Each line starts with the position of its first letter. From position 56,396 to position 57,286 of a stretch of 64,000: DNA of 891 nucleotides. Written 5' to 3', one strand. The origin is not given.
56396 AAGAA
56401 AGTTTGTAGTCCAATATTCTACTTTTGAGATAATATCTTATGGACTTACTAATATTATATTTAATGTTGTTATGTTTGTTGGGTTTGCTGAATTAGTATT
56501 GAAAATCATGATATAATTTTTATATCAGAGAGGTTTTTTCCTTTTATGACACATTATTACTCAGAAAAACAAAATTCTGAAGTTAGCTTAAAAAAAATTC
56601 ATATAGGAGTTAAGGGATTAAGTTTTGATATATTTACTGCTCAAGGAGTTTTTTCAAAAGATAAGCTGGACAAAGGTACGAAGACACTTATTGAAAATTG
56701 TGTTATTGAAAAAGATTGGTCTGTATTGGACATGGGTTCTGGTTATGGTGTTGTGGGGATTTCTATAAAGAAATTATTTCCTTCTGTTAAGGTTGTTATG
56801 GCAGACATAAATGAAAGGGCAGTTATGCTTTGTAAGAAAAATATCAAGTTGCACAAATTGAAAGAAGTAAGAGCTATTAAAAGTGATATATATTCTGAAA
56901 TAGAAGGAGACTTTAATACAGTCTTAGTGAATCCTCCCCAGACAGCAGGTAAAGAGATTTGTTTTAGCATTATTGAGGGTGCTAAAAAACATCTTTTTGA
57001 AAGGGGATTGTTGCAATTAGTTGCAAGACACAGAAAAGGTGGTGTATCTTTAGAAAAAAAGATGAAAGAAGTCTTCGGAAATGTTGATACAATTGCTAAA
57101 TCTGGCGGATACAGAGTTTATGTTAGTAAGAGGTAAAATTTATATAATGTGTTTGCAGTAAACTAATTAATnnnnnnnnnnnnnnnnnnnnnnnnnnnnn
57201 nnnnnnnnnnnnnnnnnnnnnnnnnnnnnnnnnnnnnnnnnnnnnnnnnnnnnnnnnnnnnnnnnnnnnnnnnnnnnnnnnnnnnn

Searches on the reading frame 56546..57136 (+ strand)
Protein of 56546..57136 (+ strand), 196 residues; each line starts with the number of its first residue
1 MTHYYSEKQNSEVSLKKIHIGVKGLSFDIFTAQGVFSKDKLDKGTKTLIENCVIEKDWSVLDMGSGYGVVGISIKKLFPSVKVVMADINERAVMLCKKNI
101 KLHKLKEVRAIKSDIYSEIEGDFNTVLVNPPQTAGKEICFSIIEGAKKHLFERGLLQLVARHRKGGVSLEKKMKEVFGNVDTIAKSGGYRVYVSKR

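Call 39: search_protein_families(library=pfam, proteins=[window:56546-57136:+], max_evalue=0.001)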
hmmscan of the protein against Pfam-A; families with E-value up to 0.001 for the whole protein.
window:56546-57136:+ (196 aa): 10 families
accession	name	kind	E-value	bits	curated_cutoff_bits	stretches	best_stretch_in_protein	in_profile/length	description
PF05175.20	MTS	-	1.5e-41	142.3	23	1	28-192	3-169/170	Methyltransferase small domain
PF10294.15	Methyltransf_16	-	1.4e-09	38.4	21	1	56-106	46-97/174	Lysine methyltransferase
PF13847.12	Methyltransf_31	-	4.1e-09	36.7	27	1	55-137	2-82/145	Methyltransferase domain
PF02475.24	TRM5-TYW2_MTfase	-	1.1e-08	35.6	28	1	24-136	7-118/164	TRM5/TYW2 methyltransferase domain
PF06325.19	PrmA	-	2.1e-06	27.9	22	1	50-127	156-231/296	Ribosomal protein L11 methyltransferase (PrmA)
PF13649.12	Methyltransf_25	-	3.2e-06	28.2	27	1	60-117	1-57/97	Methyltransferase domain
PF02527.21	GidB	-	1e-05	25.4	27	1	54-127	46-120/184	rRNA small subunit methyltransferase G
PF08242.18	Methyltransf_12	-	0.00012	23.2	30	0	61-126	1-69/98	Methyltransferase domain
PF02005.22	TRM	-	0.00024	20.9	27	1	56-126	49-124/376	N2,N2-dimethylguanosine tRNA methyltransferase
PF03602.21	Cons_hypoth95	-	0.00059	20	24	1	59-145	44-138/182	Conserved hypothetical protein 95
